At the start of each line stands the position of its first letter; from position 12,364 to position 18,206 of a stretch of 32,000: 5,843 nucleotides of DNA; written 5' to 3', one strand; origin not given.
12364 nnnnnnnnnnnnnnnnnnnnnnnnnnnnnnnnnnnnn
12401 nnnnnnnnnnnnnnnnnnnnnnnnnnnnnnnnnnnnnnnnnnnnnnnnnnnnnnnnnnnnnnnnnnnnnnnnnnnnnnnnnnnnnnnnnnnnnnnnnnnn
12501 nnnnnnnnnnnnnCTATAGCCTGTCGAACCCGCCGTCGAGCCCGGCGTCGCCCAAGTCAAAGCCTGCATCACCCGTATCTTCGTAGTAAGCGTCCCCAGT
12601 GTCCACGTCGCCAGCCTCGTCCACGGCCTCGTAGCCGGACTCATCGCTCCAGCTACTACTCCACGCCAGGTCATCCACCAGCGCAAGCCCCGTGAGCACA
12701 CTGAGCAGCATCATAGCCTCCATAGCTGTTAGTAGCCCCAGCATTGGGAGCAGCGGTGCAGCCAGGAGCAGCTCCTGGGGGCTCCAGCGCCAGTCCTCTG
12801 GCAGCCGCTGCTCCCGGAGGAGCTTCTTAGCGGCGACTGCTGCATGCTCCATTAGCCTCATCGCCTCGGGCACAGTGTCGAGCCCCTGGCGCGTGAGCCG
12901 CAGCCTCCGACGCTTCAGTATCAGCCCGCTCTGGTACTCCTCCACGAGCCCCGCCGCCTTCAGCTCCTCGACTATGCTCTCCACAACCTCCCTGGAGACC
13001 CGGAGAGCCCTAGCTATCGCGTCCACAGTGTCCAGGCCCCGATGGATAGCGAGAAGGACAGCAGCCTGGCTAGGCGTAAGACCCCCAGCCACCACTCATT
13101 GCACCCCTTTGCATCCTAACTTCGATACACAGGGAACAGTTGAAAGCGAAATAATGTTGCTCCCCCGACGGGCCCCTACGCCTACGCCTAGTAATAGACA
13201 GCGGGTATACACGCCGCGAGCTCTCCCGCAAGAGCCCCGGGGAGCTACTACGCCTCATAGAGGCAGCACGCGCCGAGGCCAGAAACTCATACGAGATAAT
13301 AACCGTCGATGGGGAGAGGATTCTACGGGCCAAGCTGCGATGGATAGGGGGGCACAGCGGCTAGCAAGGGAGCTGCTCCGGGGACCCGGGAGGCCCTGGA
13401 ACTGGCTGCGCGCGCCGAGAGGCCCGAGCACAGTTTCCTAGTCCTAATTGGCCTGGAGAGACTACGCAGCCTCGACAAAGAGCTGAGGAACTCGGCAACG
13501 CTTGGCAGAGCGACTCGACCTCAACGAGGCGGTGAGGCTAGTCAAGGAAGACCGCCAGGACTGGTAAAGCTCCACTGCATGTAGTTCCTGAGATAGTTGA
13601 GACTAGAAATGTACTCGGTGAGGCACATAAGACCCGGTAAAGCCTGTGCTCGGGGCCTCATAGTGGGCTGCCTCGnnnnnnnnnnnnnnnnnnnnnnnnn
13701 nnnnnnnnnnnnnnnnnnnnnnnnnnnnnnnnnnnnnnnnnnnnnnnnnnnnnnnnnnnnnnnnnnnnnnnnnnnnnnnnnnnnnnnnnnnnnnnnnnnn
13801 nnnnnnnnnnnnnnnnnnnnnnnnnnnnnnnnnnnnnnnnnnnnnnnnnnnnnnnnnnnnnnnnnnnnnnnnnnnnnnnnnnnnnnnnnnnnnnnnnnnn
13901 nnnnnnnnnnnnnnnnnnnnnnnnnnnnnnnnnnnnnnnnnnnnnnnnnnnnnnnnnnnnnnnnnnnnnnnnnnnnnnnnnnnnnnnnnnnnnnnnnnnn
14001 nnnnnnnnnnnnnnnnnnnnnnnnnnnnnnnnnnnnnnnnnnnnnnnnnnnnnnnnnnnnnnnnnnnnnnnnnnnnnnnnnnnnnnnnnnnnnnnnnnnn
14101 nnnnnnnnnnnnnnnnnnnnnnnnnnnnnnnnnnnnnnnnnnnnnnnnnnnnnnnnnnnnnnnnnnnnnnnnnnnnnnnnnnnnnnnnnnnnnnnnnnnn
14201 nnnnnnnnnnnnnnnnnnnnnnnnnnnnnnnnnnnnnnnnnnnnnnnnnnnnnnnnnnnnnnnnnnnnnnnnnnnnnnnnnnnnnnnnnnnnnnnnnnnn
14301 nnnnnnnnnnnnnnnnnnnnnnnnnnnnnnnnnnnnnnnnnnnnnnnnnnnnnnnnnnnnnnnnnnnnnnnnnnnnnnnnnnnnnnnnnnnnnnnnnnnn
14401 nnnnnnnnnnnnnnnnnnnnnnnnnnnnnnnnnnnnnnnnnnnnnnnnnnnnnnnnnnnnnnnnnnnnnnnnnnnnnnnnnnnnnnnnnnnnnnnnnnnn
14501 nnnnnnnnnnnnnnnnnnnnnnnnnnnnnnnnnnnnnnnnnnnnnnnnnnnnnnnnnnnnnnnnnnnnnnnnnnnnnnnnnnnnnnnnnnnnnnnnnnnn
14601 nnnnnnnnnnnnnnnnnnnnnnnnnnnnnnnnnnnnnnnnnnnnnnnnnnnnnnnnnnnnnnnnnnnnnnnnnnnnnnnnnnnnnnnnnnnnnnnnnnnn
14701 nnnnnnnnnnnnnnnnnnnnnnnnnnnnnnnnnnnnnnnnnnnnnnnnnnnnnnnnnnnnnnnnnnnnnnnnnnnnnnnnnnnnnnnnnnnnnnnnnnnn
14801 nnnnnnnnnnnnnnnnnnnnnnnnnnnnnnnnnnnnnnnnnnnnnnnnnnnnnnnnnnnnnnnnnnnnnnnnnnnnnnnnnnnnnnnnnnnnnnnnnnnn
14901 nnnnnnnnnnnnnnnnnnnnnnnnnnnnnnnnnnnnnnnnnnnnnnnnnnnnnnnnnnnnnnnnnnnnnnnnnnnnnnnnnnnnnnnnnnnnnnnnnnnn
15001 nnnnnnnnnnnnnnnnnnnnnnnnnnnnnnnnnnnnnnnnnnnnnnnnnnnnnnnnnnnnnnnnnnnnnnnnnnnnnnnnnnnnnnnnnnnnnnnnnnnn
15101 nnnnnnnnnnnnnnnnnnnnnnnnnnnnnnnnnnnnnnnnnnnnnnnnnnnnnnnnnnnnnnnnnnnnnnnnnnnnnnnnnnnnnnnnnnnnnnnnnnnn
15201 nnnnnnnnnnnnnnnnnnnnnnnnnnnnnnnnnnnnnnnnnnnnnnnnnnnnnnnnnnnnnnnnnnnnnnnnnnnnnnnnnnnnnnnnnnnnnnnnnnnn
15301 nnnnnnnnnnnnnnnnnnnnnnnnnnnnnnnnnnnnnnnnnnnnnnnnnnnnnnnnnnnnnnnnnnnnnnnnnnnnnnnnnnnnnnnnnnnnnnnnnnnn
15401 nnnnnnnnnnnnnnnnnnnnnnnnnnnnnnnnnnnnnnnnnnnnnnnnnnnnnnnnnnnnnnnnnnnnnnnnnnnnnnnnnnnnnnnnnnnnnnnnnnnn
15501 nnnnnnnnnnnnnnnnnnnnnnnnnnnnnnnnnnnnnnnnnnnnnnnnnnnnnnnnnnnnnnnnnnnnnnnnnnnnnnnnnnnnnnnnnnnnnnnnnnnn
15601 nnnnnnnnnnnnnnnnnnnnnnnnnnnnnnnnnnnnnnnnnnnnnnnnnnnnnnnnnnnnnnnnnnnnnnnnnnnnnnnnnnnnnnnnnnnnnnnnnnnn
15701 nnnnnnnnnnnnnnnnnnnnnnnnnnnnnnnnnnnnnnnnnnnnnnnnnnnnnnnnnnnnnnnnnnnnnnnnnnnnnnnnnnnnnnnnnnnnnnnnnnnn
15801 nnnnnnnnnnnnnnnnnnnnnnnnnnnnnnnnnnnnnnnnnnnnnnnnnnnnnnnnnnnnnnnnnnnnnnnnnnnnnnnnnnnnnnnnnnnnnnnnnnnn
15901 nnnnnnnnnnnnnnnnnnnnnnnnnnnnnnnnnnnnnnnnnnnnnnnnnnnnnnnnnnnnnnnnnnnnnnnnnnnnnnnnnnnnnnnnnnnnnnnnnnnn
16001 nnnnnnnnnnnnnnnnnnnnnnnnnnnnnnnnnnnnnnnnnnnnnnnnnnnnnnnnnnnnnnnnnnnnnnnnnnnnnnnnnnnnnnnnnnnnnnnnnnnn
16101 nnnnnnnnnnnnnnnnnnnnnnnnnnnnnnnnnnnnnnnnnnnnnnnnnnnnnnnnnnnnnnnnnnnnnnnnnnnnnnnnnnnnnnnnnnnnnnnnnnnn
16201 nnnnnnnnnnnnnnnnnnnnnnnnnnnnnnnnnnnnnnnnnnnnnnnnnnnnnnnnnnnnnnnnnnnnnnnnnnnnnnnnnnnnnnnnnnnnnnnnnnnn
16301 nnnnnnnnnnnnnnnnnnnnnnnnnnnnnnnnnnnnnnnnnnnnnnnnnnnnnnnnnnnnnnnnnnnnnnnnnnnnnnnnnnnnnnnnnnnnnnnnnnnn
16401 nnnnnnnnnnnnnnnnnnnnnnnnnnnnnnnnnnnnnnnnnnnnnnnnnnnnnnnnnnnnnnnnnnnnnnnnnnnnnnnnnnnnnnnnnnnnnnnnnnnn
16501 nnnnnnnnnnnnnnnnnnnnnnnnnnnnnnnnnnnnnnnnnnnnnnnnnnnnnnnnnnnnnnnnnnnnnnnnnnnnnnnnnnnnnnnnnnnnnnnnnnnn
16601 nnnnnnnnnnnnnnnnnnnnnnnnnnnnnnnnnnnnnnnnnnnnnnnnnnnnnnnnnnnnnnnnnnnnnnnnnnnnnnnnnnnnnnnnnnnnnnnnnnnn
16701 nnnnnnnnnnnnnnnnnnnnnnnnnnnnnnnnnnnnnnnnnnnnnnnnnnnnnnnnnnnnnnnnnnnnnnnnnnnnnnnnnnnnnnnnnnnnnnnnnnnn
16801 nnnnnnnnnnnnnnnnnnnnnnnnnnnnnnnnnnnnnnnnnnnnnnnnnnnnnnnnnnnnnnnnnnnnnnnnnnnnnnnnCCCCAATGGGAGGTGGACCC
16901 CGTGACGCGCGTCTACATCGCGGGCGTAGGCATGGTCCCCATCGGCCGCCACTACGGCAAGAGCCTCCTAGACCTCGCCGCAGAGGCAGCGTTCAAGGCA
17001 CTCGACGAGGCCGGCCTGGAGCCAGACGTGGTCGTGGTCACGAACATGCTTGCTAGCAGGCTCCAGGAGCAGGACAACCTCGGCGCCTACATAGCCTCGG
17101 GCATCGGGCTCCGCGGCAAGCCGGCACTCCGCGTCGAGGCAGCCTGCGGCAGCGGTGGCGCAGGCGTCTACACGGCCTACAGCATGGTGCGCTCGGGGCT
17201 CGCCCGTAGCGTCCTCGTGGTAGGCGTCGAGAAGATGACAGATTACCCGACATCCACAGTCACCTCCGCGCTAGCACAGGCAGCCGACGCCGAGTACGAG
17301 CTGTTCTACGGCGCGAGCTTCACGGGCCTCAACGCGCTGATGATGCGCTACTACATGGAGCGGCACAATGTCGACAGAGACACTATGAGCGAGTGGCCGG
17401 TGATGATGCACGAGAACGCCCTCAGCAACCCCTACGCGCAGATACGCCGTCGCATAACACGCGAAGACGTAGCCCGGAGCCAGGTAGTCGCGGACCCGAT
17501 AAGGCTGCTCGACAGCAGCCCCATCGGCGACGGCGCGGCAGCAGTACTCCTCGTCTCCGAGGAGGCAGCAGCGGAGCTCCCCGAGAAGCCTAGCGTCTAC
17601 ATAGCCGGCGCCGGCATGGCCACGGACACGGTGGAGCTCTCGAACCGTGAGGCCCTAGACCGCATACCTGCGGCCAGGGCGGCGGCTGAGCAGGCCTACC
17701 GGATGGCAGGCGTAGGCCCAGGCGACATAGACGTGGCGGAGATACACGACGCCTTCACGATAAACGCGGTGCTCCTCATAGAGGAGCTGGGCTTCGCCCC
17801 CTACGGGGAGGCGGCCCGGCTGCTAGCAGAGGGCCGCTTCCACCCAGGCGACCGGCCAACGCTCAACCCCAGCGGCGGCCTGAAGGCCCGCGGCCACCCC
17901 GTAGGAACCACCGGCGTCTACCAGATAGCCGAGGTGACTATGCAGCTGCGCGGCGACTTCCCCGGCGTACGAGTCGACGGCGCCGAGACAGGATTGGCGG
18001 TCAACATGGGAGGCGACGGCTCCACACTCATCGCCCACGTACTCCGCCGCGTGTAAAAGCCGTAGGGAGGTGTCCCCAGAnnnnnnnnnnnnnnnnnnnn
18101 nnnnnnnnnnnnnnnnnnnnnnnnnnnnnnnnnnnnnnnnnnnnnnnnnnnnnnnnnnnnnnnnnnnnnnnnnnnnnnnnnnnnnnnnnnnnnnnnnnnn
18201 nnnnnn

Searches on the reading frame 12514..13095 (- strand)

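Call 25: search_protein_families(library=pfam, proteins=[window:12514-13095:-], max_evalue=0.001)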
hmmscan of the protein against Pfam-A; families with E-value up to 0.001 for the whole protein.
window:12514-13095:- (193 aa): 6 families
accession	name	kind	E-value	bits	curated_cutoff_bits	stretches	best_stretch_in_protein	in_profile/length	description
PF12802.13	MarR_2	-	9.6e-10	38.9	27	1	5-53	2-52/61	MarR family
PF24409.1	wHTH-PRTase_assc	-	1.7e-05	25.2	27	1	12-55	2-45/83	wHTH-PRTase associated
PF24270.1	HTH_Cmi2_C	-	4.6e-05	24.1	27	1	10-55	77-122/125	Cmi2, C-terminal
PF10007.15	DUF2250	-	0.00017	22.1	24.4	1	25-67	26-67/93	Uncharacterized protein conserved in archaea (DUF2250)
PF13551.12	HTH_29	-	0.00022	21.7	28.1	0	11-50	2-41/64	Winged helix-turn helix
PF01978.25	TrmB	-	0.00022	21.5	25.6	1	5-56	5-57/68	Sugar-specific transcriptional regulator TrmB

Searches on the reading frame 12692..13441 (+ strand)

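Call 25: search_protein_families(library=pfam, proteins=[window:12692-13441:+], max_evalue=0.001)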
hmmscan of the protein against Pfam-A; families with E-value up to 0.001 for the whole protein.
window:12692-13441:+ (249 aa): 0 families

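Call 28: search_protein_families(library=pfam, proteins=[window:12692-13441:+], max_evalue=10)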
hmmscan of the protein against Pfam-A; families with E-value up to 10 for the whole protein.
window:12692-13441:+ (249 aa): 1 family
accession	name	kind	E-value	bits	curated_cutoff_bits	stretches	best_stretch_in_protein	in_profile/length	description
PF10518.14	TAT_signal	-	0.05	14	22.7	1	41-51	3-13/21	TAT (twin-arginine translocation) pathway signal sequence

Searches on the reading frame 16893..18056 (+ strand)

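Call 26: search_protein_families(library=pfam, proteins=[window:16893-18056:+], max_evalue=0.001)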
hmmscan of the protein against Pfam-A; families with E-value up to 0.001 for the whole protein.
window:16893-18056:+ (387 aa): 5 families
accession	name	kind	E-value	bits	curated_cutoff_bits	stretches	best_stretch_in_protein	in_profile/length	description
PF22691.2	Thiolase_C_1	-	3.3e-39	134.3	28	1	241-385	1-143/144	Thiolase C-terminal domain-like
PF00108.29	Thiolase_N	-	4.5e-24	85.7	26.4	1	7-224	1-260/260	Thiolase, N-terminal domain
PF02803.24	Thiolase_C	-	1.6e-08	34.7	27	1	263-354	26-99/123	Thiolase, C-terminal domain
PF08545.16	ACP_syn_III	-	1.3e-07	31.8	24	1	81-118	3-40/80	3-Oxoacyl-[acyl-carrier-protein (ACP)] synthase III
PF00109.32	ketoacyl-synt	-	0.00033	20.8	20.8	1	65-127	155-216/252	Beta-ketoacyl synthase, N-terminal domain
